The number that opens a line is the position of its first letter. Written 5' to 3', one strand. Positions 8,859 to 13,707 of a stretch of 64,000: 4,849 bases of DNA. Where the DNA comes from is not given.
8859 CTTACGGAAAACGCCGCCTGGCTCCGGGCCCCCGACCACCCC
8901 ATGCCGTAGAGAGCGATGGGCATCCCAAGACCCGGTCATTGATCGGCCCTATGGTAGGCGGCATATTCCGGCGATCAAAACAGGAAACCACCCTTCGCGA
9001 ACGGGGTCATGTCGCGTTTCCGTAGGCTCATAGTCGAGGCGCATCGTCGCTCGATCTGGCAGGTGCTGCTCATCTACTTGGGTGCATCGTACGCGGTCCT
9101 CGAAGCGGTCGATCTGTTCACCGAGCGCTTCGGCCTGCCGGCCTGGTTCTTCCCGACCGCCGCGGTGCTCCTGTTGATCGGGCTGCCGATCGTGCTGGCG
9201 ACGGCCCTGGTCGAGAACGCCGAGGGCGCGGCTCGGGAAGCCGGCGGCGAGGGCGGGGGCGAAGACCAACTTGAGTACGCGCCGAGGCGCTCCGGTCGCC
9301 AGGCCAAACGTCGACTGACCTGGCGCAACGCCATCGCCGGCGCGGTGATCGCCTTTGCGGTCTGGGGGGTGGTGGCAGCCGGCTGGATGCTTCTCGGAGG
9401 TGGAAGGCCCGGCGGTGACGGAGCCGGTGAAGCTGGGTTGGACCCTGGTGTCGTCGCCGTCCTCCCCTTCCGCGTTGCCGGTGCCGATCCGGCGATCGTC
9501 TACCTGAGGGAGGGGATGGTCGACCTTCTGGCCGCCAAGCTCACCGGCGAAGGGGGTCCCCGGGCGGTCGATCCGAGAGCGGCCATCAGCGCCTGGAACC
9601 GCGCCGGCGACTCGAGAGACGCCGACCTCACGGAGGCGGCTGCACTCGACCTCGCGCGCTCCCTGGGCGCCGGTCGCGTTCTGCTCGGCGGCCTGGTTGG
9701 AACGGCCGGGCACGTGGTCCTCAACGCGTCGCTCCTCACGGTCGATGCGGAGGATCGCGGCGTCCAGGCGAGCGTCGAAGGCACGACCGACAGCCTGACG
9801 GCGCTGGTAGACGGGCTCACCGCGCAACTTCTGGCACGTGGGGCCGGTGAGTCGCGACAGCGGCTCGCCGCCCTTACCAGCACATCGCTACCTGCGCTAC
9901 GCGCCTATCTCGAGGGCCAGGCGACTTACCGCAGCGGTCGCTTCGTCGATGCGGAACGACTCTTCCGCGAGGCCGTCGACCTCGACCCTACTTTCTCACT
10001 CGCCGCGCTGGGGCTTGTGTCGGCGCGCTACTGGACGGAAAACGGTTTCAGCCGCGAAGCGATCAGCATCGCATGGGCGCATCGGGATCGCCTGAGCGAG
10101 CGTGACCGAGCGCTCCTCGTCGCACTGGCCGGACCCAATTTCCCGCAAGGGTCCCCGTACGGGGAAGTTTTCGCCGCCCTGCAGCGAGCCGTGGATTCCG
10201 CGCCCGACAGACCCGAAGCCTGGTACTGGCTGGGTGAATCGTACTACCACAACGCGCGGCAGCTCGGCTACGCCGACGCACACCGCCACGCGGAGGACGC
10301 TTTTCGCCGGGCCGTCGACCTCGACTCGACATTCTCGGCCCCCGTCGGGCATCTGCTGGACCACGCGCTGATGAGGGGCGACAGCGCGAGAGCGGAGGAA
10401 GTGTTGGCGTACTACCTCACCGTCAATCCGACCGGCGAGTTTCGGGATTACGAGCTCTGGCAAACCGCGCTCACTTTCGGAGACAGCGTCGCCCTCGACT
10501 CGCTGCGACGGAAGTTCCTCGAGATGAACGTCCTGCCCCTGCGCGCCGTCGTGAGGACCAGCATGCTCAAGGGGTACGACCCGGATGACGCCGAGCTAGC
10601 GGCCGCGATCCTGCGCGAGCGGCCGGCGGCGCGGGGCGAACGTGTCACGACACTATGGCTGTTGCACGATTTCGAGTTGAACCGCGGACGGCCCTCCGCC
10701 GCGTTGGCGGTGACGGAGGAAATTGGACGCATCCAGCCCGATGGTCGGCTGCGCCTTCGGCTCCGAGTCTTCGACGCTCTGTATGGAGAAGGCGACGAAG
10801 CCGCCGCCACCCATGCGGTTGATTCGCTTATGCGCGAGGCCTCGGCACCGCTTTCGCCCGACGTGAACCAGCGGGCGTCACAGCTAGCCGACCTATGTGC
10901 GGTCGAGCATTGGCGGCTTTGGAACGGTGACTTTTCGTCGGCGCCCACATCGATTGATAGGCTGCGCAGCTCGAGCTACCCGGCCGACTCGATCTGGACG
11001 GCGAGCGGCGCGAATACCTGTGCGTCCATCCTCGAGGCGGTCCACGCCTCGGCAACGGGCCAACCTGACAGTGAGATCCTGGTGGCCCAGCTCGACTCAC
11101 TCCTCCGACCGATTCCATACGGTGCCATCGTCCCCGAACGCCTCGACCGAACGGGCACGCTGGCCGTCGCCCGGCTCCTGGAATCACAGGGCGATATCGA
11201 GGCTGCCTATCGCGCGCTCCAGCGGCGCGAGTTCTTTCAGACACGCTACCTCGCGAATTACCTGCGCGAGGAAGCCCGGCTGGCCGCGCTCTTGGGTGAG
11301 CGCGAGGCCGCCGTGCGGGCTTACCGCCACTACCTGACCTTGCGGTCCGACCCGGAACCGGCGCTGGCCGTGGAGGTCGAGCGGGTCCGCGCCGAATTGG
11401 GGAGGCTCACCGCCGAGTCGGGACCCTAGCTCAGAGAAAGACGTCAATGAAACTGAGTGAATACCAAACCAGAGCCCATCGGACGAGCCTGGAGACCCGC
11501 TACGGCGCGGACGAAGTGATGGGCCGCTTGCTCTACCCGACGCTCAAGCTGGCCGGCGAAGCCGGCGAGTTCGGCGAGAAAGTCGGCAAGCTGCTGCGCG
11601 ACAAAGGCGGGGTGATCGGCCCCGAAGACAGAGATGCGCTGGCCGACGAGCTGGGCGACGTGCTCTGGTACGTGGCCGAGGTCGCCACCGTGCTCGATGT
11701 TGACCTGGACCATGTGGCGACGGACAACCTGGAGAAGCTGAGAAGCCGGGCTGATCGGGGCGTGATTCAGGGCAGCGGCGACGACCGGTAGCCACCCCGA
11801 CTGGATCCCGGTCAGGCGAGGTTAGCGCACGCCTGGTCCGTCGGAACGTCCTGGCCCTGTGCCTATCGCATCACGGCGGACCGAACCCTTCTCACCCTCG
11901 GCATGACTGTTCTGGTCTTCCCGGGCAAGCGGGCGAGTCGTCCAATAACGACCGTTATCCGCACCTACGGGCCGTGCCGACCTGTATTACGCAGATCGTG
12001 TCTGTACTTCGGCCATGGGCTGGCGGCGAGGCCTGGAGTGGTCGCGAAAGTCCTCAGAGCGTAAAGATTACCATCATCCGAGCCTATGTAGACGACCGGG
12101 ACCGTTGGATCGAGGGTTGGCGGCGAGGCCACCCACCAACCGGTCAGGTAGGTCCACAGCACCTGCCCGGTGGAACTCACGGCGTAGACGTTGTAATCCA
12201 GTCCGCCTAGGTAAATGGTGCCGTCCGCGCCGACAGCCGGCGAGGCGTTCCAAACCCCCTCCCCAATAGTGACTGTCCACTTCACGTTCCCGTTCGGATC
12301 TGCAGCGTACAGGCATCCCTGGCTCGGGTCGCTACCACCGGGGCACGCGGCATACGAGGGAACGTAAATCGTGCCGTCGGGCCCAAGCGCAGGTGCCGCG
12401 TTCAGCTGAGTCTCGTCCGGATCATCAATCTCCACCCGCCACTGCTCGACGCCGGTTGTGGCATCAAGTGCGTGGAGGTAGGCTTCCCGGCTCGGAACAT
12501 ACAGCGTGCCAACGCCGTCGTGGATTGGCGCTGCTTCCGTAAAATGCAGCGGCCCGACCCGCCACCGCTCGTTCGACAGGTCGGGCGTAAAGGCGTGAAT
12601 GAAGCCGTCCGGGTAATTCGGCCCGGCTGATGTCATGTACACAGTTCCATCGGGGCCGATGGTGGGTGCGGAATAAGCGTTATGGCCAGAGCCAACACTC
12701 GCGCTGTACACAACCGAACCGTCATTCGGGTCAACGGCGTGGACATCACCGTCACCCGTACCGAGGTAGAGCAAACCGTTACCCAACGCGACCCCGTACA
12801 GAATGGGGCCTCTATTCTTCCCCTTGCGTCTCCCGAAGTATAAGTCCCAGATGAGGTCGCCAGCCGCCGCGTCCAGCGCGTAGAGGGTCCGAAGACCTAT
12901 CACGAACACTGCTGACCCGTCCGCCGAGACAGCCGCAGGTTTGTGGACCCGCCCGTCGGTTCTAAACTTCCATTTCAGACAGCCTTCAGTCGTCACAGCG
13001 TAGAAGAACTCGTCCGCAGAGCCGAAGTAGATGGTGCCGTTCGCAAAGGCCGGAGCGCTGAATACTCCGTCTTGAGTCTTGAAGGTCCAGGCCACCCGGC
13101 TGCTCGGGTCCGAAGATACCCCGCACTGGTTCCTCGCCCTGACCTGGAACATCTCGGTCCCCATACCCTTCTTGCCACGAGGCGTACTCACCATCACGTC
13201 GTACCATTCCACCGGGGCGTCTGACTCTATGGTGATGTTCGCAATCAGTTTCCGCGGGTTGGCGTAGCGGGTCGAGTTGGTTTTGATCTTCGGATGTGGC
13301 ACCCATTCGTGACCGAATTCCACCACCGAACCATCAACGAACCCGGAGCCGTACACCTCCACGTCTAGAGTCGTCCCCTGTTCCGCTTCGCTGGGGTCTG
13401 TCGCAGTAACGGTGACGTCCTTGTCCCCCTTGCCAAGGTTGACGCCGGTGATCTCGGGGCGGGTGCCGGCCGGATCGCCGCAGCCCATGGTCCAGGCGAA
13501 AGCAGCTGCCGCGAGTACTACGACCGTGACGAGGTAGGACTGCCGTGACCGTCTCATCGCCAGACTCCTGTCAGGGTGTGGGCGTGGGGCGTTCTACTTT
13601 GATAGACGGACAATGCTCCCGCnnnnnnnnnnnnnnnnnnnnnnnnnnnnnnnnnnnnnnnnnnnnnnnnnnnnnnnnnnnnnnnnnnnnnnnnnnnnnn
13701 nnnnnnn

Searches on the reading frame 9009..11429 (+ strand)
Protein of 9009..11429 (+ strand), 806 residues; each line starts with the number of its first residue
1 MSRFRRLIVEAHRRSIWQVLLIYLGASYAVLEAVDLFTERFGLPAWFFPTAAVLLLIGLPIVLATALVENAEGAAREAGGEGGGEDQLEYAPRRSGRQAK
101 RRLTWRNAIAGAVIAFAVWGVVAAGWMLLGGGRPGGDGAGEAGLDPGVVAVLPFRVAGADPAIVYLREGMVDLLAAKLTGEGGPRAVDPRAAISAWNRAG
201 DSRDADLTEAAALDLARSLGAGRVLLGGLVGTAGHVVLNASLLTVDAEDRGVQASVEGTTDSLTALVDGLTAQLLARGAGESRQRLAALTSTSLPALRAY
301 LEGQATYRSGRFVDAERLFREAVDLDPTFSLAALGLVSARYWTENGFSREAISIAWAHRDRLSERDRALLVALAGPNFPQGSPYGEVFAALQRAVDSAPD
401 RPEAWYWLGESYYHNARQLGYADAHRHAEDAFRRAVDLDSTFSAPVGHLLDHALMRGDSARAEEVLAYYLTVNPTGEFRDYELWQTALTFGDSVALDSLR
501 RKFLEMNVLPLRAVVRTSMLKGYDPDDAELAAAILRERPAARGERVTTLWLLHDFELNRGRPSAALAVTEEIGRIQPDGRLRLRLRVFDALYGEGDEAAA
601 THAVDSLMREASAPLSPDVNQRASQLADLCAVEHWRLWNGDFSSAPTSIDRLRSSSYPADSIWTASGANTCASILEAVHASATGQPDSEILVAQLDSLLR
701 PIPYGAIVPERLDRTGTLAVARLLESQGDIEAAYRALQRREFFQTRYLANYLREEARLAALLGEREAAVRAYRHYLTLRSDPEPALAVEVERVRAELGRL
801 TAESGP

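Call 44: search_protein_families(library=pfam, proteins=[window:9009-11429:+], max_evalue=0.001)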
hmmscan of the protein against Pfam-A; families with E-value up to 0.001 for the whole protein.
window:9009-11429:+ (806 aa): 6 families
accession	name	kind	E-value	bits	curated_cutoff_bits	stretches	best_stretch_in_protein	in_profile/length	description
PF14559.12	TPR_19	-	6.7e-09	36.4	25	0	309-342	4-37/68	Tetratricopeptide repeat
PF07719.23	TPR_2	-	1.2e-06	28.6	27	0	300-328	5-33/34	Tetratricopeptide repeat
PF13428.12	TPR_14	-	1.4e-05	25.7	23.5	0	304-337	9-42/44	Tetratricopeptide repeat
PF00515.34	TPR_1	-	0.00011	22.3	27.8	0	307-329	12-34/34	Tetratricopeptide repeat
PF13414.12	TPR_11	-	0.00011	22.3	26.8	0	389-413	15-39/42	TPR repeat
PF13431.12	TPR_17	-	0.00088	19.8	24.4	0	391-417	2-28/34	Tetratricopeptide repeat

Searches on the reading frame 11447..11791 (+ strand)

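Call 44: search_protein_families(library=pfam, proteins=[window:11447-11791:+], max_evalue=0.001)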
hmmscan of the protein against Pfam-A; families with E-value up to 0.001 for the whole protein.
window:11447-11791:+ (114 aa): 1 family
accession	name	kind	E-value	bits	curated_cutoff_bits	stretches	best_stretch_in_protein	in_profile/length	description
PF03819.22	MazG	-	1.5e-11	44.8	22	1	34-103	9-71/74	MazG nucleotide pyrophosphohydrolase domain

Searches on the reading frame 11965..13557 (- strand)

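Call 67: search_protein_families(library=pfam, proteins=[window:11965-13557:-], max_evalue=0.001)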
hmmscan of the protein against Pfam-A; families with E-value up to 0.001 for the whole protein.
window:11965-13557:- (530 aa): 3 families
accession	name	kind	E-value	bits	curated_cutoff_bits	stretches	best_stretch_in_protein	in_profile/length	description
PF13570.13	Beta-prop_ACSF4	-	1.7e-30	107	133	3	143-300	155-310/329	Beta-alanine-activating enzyme, beta-propeller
PF13360.13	PQQ_2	-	4e-25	89.3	27.6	2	152-294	12-152/233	Outer membrane protein assembly factor BamB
PF01011.28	PQQ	-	2.2e-07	30.4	26.7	0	340-383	49-91/595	Glucose/ethanol/alcohol dehydrogenase, beta-propeller domain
